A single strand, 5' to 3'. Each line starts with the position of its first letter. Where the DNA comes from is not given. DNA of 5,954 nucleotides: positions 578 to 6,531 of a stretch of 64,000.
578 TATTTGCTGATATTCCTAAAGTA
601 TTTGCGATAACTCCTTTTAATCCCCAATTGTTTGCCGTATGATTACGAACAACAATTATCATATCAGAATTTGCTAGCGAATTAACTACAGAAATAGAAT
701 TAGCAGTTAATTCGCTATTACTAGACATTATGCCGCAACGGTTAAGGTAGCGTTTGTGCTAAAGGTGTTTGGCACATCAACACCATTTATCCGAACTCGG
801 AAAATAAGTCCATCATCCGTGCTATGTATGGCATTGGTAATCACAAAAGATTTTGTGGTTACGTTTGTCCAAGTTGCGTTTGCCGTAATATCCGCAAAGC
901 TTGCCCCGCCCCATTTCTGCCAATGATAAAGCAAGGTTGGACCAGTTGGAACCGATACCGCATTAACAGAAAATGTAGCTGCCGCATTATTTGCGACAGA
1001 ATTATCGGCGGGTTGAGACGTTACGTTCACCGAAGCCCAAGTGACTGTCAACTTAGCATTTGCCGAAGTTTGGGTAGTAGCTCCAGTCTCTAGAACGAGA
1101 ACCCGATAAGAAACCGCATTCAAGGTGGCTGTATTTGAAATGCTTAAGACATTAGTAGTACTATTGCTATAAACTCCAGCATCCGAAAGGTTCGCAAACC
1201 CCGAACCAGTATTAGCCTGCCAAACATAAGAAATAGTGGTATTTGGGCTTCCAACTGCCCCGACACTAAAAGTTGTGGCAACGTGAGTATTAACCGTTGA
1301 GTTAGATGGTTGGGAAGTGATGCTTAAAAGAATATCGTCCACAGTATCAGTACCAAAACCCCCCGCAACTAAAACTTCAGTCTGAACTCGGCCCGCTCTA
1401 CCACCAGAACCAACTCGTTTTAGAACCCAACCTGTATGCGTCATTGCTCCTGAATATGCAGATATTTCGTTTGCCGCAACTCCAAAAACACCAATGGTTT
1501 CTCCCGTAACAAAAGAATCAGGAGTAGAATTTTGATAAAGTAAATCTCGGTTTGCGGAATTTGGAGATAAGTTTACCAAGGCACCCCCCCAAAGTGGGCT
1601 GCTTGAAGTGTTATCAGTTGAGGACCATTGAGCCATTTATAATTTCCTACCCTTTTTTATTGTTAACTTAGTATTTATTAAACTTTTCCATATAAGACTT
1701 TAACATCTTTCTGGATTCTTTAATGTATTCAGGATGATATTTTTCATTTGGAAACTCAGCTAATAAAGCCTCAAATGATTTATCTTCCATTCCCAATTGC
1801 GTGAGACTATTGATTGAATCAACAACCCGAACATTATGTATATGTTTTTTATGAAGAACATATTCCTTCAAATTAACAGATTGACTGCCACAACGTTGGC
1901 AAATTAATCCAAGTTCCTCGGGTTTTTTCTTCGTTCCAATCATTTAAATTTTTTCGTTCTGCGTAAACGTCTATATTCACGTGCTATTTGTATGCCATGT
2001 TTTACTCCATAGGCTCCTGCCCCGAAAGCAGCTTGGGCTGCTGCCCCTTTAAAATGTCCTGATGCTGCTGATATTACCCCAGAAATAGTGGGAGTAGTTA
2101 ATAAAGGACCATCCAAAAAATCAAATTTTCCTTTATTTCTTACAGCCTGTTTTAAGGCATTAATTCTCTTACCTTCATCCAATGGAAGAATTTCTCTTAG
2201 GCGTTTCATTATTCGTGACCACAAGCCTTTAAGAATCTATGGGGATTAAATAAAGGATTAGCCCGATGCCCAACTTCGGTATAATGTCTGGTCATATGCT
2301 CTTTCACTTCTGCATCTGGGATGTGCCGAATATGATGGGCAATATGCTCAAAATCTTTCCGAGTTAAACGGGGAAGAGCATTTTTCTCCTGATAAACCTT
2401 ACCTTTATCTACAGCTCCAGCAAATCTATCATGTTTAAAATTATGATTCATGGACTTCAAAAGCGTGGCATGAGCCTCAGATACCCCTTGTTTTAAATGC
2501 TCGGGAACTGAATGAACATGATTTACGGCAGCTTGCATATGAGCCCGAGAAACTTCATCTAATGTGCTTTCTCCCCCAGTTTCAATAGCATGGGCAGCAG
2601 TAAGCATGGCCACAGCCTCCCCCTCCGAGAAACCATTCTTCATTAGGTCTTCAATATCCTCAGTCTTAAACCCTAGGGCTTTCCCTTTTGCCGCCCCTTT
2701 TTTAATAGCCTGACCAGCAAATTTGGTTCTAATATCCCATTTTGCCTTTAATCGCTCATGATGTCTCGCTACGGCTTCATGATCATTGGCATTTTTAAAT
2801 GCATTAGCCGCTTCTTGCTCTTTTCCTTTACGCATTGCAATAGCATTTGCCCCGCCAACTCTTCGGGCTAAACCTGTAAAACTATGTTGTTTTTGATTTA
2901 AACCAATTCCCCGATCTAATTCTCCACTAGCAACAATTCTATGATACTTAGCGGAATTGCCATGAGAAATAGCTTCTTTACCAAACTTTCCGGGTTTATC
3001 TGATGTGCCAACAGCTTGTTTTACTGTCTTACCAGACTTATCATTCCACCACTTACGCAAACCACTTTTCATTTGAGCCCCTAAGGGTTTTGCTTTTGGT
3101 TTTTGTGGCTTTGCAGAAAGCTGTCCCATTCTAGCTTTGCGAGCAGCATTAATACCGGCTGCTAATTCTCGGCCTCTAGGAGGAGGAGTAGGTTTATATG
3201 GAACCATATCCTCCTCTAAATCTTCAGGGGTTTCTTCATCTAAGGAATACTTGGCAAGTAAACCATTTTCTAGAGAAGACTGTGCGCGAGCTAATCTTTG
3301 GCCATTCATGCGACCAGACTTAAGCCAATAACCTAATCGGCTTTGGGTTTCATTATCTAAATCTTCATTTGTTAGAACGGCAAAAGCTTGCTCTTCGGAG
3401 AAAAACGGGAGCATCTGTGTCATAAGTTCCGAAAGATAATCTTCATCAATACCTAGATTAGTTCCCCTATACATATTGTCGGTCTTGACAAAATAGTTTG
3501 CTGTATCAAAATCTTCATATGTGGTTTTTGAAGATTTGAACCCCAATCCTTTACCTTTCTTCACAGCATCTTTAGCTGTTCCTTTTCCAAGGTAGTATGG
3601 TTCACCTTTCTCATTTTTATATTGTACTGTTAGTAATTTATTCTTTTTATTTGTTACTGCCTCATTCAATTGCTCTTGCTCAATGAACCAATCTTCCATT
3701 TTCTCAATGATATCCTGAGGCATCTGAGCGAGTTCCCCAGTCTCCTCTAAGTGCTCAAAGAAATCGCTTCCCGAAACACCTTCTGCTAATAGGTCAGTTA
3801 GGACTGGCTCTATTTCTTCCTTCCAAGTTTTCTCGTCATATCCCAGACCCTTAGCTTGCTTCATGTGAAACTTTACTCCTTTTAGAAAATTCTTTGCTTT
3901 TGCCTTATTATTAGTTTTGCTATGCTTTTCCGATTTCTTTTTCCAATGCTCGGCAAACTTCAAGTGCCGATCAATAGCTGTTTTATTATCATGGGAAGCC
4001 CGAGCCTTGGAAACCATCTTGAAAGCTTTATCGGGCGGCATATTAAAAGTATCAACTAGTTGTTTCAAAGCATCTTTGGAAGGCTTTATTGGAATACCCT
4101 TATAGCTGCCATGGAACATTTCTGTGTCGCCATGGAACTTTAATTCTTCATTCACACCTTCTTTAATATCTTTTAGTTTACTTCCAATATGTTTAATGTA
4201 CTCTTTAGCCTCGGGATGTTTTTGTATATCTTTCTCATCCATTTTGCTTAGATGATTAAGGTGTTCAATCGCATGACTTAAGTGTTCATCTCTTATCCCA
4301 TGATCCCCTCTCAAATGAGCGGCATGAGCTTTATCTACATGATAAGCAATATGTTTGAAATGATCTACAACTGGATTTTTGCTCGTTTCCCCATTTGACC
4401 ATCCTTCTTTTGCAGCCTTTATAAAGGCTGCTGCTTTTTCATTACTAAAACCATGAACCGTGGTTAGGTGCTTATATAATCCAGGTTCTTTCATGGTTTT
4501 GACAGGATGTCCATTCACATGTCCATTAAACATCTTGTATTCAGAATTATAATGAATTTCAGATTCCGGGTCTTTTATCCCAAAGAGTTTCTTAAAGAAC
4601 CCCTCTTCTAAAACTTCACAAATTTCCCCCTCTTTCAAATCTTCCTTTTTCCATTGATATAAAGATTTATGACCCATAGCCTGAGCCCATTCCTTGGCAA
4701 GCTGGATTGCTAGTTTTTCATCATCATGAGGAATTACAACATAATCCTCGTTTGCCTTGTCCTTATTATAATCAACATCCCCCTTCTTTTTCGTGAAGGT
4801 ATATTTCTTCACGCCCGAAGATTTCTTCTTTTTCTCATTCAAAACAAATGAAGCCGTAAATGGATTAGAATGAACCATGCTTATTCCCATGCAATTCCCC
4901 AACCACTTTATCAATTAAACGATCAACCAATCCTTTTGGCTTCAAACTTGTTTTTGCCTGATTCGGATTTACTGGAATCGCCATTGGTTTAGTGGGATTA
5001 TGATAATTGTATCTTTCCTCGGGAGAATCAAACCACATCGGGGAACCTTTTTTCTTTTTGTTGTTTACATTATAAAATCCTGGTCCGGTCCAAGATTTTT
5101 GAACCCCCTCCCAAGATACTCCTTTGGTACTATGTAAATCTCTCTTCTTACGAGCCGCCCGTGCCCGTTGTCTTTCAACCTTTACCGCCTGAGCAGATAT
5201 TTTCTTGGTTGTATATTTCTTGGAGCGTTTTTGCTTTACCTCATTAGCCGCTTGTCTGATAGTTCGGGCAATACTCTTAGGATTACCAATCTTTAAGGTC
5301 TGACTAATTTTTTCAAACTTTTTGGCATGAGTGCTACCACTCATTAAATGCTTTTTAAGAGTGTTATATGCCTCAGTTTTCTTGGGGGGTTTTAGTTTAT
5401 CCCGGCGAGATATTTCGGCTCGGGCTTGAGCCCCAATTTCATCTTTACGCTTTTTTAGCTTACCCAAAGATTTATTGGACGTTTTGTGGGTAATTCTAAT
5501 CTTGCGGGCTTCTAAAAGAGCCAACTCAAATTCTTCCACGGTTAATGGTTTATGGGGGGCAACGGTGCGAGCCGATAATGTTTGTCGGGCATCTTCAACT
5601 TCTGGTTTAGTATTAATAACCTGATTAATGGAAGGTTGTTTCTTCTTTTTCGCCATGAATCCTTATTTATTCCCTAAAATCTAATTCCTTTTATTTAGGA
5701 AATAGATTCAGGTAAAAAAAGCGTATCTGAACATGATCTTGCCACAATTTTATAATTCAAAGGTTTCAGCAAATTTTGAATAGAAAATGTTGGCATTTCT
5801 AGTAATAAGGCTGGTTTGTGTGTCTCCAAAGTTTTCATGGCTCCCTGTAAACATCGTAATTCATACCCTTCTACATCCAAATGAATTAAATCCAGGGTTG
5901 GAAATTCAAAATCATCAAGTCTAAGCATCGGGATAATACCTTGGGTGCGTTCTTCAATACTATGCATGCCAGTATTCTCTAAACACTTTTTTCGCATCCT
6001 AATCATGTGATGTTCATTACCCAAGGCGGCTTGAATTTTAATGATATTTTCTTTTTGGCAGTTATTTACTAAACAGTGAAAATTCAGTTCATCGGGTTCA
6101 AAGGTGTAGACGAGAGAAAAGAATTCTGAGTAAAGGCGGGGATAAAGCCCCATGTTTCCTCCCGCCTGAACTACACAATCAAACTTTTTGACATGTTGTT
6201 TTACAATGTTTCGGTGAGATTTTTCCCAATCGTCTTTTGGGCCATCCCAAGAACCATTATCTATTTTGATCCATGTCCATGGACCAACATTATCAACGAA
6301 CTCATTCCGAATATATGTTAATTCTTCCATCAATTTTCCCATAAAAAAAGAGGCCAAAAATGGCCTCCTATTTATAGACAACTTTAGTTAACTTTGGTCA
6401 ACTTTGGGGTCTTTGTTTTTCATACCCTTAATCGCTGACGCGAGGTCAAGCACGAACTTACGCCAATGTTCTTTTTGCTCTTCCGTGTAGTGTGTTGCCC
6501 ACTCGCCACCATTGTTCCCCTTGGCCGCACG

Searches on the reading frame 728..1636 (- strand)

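Call 21: search_protein_families(library=pfam, max_evalue=0.01, proteins=[window:728-1636:-])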
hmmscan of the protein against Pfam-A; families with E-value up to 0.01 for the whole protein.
window:728-1636:- (302 aa): 2 families
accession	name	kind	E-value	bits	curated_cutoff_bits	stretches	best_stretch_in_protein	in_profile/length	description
PF13927.12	Ig_3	-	7.9e-05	23.5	30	0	105-179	3-74/78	Immunoglobulin domain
PF07679.22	I-set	-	0.00076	19.9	23.7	0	105-198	2-90/90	Immunoglobulin I-set domain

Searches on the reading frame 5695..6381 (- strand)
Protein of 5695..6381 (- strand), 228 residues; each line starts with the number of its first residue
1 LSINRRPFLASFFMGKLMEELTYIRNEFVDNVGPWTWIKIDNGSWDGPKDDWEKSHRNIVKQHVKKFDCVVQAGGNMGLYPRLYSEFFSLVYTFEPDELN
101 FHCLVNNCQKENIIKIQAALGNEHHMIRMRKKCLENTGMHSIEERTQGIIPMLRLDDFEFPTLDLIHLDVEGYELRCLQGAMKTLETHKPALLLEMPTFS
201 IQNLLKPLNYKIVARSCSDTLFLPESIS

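Call 21: search_protein_families(library=pfam, max_evalue=0.01, proteins=[window:5695-6381:-])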
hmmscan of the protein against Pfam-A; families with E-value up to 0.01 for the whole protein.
window:5695-6381:- (228 aa): 1 family
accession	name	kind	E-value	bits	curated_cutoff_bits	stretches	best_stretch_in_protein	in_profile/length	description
PF05050.19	Methyltransf_21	-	1.2e-10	42.2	22.7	1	91-196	26-148/173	Methyltransferase FkbM domain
